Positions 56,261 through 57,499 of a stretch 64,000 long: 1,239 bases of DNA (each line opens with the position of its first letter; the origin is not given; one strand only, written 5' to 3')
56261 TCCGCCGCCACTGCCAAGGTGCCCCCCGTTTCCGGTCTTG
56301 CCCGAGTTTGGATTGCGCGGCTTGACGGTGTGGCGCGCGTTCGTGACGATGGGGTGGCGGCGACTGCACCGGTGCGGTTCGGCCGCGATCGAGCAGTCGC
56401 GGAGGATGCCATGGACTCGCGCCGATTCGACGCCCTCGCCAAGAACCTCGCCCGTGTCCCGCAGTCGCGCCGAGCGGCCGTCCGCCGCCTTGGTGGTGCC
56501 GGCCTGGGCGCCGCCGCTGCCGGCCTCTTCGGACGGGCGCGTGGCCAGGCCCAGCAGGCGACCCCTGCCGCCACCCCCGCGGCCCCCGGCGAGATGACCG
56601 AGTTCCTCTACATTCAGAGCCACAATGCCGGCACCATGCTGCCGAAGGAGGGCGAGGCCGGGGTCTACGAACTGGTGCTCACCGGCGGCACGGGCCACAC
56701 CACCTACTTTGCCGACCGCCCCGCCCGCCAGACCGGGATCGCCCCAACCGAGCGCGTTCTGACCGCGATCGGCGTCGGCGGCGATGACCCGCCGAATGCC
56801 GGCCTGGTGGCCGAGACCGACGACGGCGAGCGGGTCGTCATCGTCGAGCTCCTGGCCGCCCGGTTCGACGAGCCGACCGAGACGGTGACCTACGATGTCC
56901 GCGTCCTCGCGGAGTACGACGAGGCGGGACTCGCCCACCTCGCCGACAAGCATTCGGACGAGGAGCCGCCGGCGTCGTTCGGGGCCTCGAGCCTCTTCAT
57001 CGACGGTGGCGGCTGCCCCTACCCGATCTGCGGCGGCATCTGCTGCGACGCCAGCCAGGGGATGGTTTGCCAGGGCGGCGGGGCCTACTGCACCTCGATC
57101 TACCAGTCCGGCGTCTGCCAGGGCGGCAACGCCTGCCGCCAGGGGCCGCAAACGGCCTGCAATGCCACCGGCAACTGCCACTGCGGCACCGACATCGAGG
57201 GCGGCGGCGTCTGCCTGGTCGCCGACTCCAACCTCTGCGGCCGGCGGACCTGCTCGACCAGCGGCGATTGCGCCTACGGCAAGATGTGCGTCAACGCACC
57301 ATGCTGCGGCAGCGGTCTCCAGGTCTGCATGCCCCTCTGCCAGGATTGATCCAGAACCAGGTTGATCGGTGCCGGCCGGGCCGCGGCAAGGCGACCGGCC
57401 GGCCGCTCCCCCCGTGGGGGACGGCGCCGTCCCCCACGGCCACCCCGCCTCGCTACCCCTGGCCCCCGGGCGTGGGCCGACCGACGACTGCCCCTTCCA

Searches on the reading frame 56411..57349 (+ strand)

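Call 9: search_protein_families(library=pfam, proteins=[window:56411-57349:+], max_evalue=10)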
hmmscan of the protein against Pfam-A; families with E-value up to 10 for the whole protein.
window:56411-57349:+ (312 aa): 0 families

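Call 10: search_protein_families(library=ncbifam, proteins=[window:56411-57349:+], max_evalue=10)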
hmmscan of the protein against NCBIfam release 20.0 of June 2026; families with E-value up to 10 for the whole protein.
window:56411-57349:+ (312 aa): 1 family
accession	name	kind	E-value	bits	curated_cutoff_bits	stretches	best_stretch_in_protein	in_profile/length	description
NF008625.0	PRK11613.1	equivalog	0.083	12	455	1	118-188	53-125/282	dihydropteroate synthase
